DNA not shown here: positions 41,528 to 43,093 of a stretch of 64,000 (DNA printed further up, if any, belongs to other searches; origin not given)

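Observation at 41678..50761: Deoxysugar tailoring cassette with duplicated TylC3-type C-methyltransferases: a candidate branched-chain methylated 6-deoxyhexose pathway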

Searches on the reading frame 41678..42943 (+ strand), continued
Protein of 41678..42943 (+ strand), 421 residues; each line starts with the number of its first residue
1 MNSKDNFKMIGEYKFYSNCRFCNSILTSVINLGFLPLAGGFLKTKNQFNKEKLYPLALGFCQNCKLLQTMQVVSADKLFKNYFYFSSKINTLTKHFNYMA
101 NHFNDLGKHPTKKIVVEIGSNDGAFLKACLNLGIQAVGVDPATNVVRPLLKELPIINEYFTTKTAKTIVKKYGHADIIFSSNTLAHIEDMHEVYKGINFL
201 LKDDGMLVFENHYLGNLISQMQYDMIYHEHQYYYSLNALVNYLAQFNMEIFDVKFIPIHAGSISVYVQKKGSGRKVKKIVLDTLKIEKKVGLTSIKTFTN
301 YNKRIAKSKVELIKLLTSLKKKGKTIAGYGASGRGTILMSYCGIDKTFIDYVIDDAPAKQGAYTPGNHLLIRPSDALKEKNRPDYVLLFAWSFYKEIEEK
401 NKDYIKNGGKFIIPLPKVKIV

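Call 35: find_encoding_contigs(protein=P0109, flank=8000, max_places=1)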
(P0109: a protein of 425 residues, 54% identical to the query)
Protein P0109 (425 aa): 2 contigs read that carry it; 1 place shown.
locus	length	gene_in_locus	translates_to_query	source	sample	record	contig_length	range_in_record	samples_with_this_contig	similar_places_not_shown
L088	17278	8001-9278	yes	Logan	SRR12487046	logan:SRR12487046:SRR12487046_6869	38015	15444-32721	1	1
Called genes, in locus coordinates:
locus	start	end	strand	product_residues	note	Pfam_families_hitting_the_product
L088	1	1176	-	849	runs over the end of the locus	PF00535:Glycos_transf_2, PF13641:Glyco_tranf_2_3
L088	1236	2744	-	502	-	PF13231:PMT_2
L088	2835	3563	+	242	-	PF00535:Glycos_transf_2, PF13641:Glyco_tranf_2_3 (weak)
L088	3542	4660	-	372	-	PF01073:3Beta_HSD, PF01370:Epimerase, PF02719:Polysacc_synt_2, PF05368:NmrA (weak), PF16363:GDP_Man_Dehyd, PF07993:NAD_binding_4, PF01370:Epimerase, PF16363:GDP_Man_Dehyd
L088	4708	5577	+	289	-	PF05219:DREV (weak), PF13489:Methyltransf_23, PF01728:FtsJ (weak), PF07021:MetW (weak), PF13847:Methyltransf_31, PF08241:Methyltransf_11, PF08242:Methyltransf_12, PF13649:Methyltransf_25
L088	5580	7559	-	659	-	-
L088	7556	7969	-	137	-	-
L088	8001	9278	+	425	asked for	PF08421:Methyltransf_13, PF13489:Methyltransf_23, PF08241:Methyltransf_11, PF08242:Methyltransf_12, PF13649:Methyltransf_25 (weak), PF13847:Methyltransf_31 (weak), PF08484:Methyltransf_14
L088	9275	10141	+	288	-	PF01370:Epimerase, PF04321:RmlD_sub_bind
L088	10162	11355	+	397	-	PF02350:Epimerase_2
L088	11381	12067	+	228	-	PF00535:Glycos_transf_2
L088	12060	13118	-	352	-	PF05368:NmrA, PF01073:3Beta_HSD, PF01370:Epimerase, PF02719:Polysacc_synt_2, PF04321:RmlD_sub_bind, PF07993:NAD_binding_4, PF13460:NAD_binding_10, PF16363:GDP_Man_Dehyd, +2 more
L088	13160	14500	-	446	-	-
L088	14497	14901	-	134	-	-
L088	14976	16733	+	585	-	PF10131:PTPS_related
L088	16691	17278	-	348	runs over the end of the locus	PF13439:Glyco_transf_4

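Call 37: search_solved_structures(query=L085:11996-13045:-, max_evalue=1e-10)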
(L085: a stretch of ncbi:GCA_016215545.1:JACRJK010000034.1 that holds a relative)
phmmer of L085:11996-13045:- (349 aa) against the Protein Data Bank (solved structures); distinct sequences matched with E-value up to 1e-10: 13.
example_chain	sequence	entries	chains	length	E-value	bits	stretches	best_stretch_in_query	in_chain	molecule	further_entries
4j2o_A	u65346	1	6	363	2.3e-107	362.5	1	8-339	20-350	UDP-N-acetylglucosamine 4,6-dehydratase/5-epimerase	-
3vvb_A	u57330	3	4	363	3.3e-103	348.9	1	11-345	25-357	CapE | Capsular polysaccharide synthesis enzyme Cap8E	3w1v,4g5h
3vvc_A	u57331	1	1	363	1.2e-102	347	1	11-345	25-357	Capsular polysaccharide synthesis enzyme Cap8E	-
2gn4_A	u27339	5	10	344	1.3e-64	222.1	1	5-332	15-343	UDP-GlcNAc C6 dehydratase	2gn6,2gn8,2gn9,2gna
6bwc_A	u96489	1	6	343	4.3e-59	203.9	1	9-302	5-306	Polysaccharide biosynthesis protein CapD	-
4tqg_A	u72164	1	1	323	1.7e-47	165.8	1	9-300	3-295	Putative dTDP-d-glucose 4 6-dehydratase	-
5bju_A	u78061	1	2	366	9.8e-35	123.9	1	5-277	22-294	WlaL protein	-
5bjy_A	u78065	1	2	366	1.9e-34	122.9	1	5-277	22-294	WlaL protein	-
5bjw_A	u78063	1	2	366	3.4e-34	122.1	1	5-277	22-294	WlaL protein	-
5bjx_A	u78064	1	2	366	4.9e-34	121.6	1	5-277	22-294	WlaL protein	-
5bjv_A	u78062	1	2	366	3.4e-33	118.8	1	5-277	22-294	WlaL protein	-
3pvz_A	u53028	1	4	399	1.7e-16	64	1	9-227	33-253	UDP-N-acetylglucosamine 4,6-dehydratase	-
6dnt_A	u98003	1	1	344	3.3e-11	46.6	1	9-139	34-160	NAD-dependent epimerase/dehydratase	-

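Call 38: search_protein_families(library=ncbifam, proteins=[L085:11996-13045:-, L085:11285-12013:+, L085:9257-10114:+, L085:10111-11301:+, L088:3542-4660:-], max_evalue=1e-8)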
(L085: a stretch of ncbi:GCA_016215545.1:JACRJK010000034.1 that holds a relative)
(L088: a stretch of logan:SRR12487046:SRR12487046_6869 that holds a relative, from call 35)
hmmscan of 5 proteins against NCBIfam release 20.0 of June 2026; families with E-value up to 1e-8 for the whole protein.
L085:11996-13045:- (349 aa): 11 families
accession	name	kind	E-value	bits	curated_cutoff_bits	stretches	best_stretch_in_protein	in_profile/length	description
TIGR04130.1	FnlA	equivalog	2.9e-122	407.8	730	1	9-340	2-332/337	UDP-N-acetylglucosamine 4,6-dehydratase/5-epimerase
TIGR03589.1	PseB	equivalog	2.9e-96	322.2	407.75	1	9-327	2-317/324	UDP-N-acetylglucosamine 4,6-dehydratase (inverting)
TIGR04180.1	EDH_00030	hypoth_equivalog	4.3e-17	62.1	475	1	14-133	1-123/297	NAD-dependent 4,6-dehydratase LegB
TIGR03466.1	HpnA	hypoth_equivalog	2.9e-14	52.7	367.65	1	13-132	2-114/327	hopanoid-associated sugar epimerase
NF052578.1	StrlDmthSdmBMthl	equivalog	1.9e-12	47.6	600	1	13-135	2-117/328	sterol demethylase protein SdmB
TIGR02622.1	CDP_4_6_dhtase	equivalog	7.4e-12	45.1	278.45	1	10-134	3-132/352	CDP-glucose 4,6-dehydratase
TIGR01179.1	galE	equivalog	2.6e-11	42.9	262.3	1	14-159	2-163/332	UDP-glucose 4-epimerase GalE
TIGR01181.1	dTDP_gluc_dehyt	equivalog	1.5e-10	40.7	365.1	0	14-133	2-127/321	dTDP-glucose 4,6-dehydratase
NF042423.1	oxyalk_red_Shew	equivalog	2e-10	40.3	580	1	11-133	8-120/331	2-alkyl-3-oxoalkanoate reductase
NF042422.1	oxyalk_red_OleD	equivalog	5.6e-10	39.1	580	1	14-134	3-113/329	2-alkyl-3-oxoalkanoate reductase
NF011728.1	PRK15181.1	equivalog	9.7e-09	34.7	760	0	6-126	10-136/348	Vi polysaccharide biosynthesis UDP-N-acetylglucosaminuronic acid C-4 epimerase TviC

L085:11285-12013:+ (242 aa): 8 families
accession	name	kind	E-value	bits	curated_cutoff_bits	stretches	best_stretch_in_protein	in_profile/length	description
NF047588.1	GlcsyltransPgfSStrep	equivalog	8.9e-15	54.7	500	1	9-166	3-156/308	glycosyltransferase PgfS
TIGR03937.1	PgaC_IcaA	equivalog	2.5e-13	49.8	422.3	1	3-110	41-141/407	poly-beta-1,6-N-acetyl-D-glucosamine synthase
NF007986.1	PRK10714.1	equivalog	1.9e-12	46.9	529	1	7-154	6-145/316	undecaprenyl-phosphate 4-deoxy-4-formamido-L-arabinose transferase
NF058614.1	PPMAGASynPpgS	equivalog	4.1e-11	42.7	370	1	11-209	4-193/226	polyprenyl-phospho-N-acetylgalactosaminyl synthase PpgS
TIGR04182.1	glyco_TIGR04182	equivalog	1.1e-10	41.4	325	1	10-217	3-195/293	S-layer glycoprotein N-glycosyltransferase AglJ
NF041391.1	DPhHxTase_Halo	equivalog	1.7e-09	37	375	1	16-210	4-181/213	dolichyl-phosphate hexose transferase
NF010496.0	PRK13915.1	equivalog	4.3e-09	35.9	262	1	2-109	26-131/307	glucosyl-3-phosphoglycerate synthase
TIGR03469.1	HpnB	hypoth_equivalog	6.8e-09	35.2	379.25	1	8-116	45-157/386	hopene-associated glycosyltransferase HpnB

L085:9257-10114:+ (285 aa): 1 family
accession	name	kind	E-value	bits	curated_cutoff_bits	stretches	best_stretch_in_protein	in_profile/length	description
TIGR01214.1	rmlD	equivalog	8.3e-16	57.9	224.05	1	6-242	2-240/285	dTDP-4-dehydrorhamnose reductase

L085:10111-11301:+ (396 aa): 2 families
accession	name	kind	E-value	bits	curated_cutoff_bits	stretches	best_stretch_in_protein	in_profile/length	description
TIGR00236.1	wecB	equivalog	8.4e-63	212.7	210.15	1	5-364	2-362/366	non-hydrolyzing UDP-N-acetylglucosamine 2-epimerase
TIGR03568.1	NeuC_NnaA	equivalog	2.2e-26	92.6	235.9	1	4-362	1-363/365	UDP-N-acetylglucosamine 2-epimerase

L088:3542-4660:- (372 aa): 12 families
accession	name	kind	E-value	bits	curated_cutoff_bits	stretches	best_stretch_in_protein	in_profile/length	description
TIGR01181.1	dTDP_gluc_dehyt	equivalog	9.3e-40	136.6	365.1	2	194-370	143-313/321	dTDP-glucose 4,6-dehydratase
TIGR01179.1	galE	equivalog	9.2e-33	113.5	262.3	2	23-161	2-141/332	UDP-glucose 4-epimerase GalE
TIGR04180.1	EDH_00030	hypoth_equivalog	1.4e-26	93.3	475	1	24-157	2-137/297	NAD-dependent 4,6-dehydratase LegB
NF007956.0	PRK10675.1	subfamily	5.3e-24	85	394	1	23-154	3-137/338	UDP-glucose 4-epimerase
NF007490.0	PRK10084.1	subfamily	1e-22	80.7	649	1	23-368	3-334/361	dTDP-glucose 4,6-dehydratase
NF007582.0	PRK10217.1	equivalog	1.2e-20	73.9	698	1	187-364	145-327/355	dTDP-glucose 4,6-dehydratase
NF011728.1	PRK15181.1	equivalog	2.6e-17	62.9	760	0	15-159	10-160/348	Vi polysaccharide biosynthesis UDP-N-acetylglucosaminuronic acid C-4 epimerase TviC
TIGR02622.1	CDP_4_6_dhtase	equivalog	4.7e-14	52.3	278.45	1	20-149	4-138/352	CDP-glucose 4,6-dehydratase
NF042422.1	oxyalk_red_OleD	equivalog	1.6e-13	50.7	580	1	23-147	3-117/329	2-alkyl-3-oxoalkanoate reductase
TIGR02197.1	heptose_epim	equivalog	7.3e-12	45.1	274.6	0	23-157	1-131/316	ADP-glyceromanno-heptose 6-epimerase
NF042423.1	oxyalk_red_Shew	equivalog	8.5e-12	44.8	580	1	15-143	3-121/331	2-alkyl-3-oxoalkanoate reductase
TIGR03466.1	HpnA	hypoth_equivalog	8.6e-11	41.3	367.65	1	23-156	3-129/327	hopanoid-associated sugar epimerase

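Call 54: find_related_loci(query=A2, collection=metagenome_contigs, flank=9000)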
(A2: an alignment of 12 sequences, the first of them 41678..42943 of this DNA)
Query A2 (421 aa) in metagenome_contigs; peptide patterns used: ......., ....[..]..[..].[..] (x = any residue, [..] = any of these).
600 stretches matched a pattern (row limit reached: there are more); 571 encode a relative of the query (tblastn E <= 1e-3); the best 80 are kept; 80 distinct loci.
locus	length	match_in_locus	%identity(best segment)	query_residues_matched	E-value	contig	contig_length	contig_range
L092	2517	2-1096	65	58-421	3e-170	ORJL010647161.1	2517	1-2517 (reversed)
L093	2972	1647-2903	57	6-421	1e-160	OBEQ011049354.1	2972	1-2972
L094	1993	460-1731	58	1-421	1e-158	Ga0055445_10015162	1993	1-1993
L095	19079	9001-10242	54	9-421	4e-144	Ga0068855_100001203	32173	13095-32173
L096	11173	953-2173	57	10-416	1e-141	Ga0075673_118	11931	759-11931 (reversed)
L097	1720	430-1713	51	1-421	2e-146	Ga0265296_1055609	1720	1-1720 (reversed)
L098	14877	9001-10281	49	2-421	2e-134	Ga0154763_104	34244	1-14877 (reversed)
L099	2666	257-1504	51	10-421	5e-141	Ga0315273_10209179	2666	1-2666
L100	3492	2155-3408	51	8-420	4e-138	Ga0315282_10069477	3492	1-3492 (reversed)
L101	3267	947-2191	52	1-416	7e-137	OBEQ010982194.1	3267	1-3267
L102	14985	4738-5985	50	10-421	8e-132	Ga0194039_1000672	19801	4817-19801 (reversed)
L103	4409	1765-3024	49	8-421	9e-134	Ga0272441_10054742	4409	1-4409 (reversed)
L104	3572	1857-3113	51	8-421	2e-135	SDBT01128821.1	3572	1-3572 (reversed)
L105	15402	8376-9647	51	1-420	8e-130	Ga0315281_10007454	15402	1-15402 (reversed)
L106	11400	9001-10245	50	10-421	2e-129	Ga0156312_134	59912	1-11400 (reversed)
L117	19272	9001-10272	48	2-421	2e-127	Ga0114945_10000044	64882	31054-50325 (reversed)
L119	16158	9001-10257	48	8-421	8e-127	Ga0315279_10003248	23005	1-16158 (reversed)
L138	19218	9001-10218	46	19-420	2e-118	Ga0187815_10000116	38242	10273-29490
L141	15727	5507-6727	47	19-420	4e-118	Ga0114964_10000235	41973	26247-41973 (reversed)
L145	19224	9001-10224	45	18-421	4e-117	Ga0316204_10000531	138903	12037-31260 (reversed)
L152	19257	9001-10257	44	6-420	1e-114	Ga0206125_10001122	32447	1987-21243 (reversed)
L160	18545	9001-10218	45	19-420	4e-112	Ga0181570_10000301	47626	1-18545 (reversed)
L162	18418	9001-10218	45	19-420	1e-111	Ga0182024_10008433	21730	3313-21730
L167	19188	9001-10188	46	29-421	8e-111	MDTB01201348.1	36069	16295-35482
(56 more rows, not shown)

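Call 59: list_cluster_members(proteins=[L160:8980-10242:+, L152:8995-10272:+, L162:8971-10239:+, L167:8938-10197:+, L117:8992-10284:+, L119:8983-10266:+, L102:4714-5994:+, L145:8974-10242:+, L138:8971-10239:+, L141:5477-6736:+])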
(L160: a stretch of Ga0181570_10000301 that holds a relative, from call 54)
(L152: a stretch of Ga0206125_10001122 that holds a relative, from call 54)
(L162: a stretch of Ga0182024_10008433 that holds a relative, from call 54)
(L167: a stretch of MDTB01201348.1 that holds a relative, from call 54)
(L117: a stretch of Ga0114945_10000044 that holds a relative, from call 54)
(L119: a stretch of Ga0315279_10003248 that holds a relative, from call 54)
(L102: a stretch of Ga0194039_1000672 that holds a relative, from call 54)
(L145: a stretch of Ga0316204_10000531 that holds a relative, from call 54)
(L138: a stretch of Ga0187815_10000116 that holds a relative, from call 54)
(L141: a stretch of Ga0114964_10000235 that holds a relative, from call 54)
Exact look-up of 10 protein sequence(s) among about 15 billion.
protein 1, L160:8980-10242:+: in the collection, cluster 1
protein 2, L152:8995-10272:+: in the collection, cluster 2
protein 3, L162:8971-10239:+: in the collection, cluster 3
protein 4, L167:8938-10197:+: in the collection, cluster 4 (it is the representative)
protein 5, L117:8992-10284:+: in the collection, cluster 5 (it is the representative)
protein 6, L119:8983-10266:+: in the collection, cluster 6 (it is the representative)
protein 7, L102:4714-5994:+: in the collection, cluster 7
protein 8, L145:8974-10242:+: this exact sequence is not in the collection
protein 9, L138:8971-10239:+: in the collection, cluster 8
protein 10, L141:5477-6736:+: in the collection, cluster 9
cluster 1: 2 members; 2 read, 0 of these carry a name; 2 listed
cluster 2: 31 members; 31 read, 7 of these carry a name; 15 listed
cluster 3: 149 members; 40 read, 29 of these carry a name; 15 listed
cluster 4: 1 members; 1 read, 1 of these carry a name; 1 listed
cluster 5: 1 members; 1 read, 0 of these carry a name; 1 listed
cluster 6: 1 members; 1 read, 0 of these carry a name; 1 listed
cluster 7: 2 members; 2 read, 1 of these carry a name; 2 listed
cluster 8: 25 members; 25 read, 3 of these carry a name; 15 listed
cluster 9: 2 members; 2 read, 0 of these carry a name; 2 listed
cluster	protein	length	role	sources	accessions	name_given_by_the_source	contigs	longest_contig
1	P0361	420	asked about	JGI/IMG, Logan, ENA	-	-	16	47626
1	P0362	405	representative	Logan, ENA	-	-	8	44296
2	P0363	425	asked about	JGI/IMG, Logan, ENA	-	-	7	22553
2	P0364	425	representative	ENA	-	-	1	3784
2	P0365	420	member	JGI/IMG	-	SAM-dependent methyltransferase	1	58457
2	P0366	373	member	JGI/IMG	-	SAM-dependent methyltransferase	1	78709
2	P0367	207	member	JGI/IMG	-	hypothetical protein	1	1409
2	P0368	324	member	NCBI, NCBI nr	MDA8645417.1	class I SAM-dependent methyltransferase, partial [Amylibacter sp.] | class I SAM-dependent methyltransferase [Amylibacter sp.]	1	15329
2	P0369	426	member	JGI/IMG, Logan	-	SAM-dependent methyltransferase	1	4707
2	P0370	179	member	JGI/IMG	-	methylation protein EvaC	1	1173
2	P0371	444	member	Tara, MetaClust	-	strand:- start:166 stop:1500 length:1335 start_codon:yes stop_codon:yes gene_type:complete | TARA_084_SRF_0.22-3_scaffold34014_1_gene21239 COG0500 K00599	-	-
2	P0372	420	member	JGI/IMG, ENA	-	-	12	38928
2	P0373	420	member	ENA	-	-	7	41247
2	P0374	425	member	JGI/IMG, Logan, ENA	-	-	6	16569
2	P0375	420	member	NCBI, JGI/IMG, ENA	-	-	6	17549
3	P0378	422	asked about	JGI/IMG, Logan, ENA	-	-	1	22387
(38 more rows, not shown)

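Call 72: search_protein_families(library=pfam, proteins=[L086:7540-7938:-, L086:5582-7543:-], max_evalue=1)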
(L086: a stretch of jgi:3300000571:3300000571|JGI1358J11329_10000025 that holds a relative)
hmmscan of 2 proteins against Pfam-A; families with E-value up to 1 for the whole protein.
L086:7540-7938:- (132 aa): 0 families

L086:5582-7543:- (653 aa): 1 family
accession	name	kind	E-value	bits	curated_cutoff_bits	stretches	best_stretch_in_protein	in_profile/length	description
PF09497.15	Med12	-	0.23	12.4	25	1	464-496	25-57/63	Transcription mediator complex subunit Med12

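Call 77: search_dna_similar(query=P0378, collection=plasmids, mode=protein, max_evalue=1e-40, max_rows=25)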
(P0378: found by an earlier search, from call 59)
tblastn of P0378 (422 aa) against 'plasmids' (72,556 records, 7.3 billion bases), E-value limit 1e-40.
Records with a match: 157; places in all: 172; records where one place covers at least 80% of the query: 157.
Best place of each record, by identity: <60% 157.
By first word of the organism name: Sinorhizobium 58; Streptomyces 18; Rhizobium 10; Bacillus 10; Leisingera 9; Shinella 6; Roseibium 6; Ensifer 5; Brachyspira 5; Labrenzia 4; and 20 more.
By predicted mobility (MOB-suite, as given by PLSDB): non-mobilizable 95; mobilizable 55; conjugative 7.
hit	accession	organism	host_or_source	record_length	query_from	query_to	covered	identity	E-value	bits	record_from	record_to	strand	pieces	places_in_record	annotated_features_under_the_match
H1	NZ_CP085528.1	Sinorhizobium meliloti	Medicago,cell culture,lupulina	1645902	8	412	96%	36.0%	6e-53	197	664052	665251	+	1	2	none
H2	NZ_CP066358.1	Sinorhizobium meliloti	Medicago lupulina L.,nodules of ...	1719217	8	412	96%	36.0%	2e-52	196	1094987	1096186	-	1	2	none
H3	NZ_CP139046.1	Streptomyces sp. KN37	whole organism,Kanas soil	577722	11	416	96%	35.9%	2e-72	254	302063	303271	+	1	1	class I SAM-dependent methyltransferase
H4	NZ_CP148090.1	Sinorhizobium meliloti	Medicago sativa,cell culture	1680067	8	412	96%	35.8%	5e-53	197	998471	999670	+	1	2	none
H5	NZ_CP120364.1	Sinorhizobium kummerowiae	Kummerowia stipulacea,Pure culture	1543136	8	412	96%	35.8%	2e-55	205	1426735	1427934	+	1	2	none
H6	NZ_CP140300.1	Sinorhizobium kummerowiae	Kummerowia stipulacea,Pure culture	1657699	8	412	96%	35.8%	2e-55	205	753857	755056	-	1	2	none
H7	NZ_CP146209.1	Sinorhizobium meliloti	-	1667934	8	412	96%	35.6%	1e-52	196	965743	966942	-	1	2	none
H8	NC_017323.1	Sinorhizobium meliloti BL225C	-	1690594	8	412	96%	35.6%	1e-52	196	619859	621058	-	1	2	none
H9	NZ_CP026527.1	Sinorhizobium meliloti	Medicago sativa L. subsp. ambigua,Cell ...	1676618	8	412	96%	35.6%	1e-52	196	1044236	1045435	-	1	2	none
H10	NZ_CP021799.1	Sinorhizobium meliloti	Medicago sativa,Single Cell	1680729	8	412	96%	35.6%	1e-52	196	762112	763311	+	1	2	none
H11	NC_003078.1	Sinorhizobium meliloti 1021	-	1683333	8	412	96%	35.6%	1e-52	196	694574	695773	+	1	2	none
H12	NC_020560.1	Sinorhizobium meliloti 2011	-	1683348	8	412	96%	35.6%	1e-52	196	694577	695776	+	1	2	none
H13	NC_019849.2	Sinorhizobium meliloti GR4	-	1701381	8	412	96%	35.6%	1e-52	196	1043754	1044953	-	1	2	none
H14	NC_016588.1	Azospirillum lipoferum 4B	-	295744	2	422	100%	34.2%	4e-56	207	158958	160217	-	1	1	class I SAM-dependent methyltransferase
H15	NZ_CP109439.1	Streptomyces sp. NBC_01483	-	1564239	11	416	96%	35.4%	7e-69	244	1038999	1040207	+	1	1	none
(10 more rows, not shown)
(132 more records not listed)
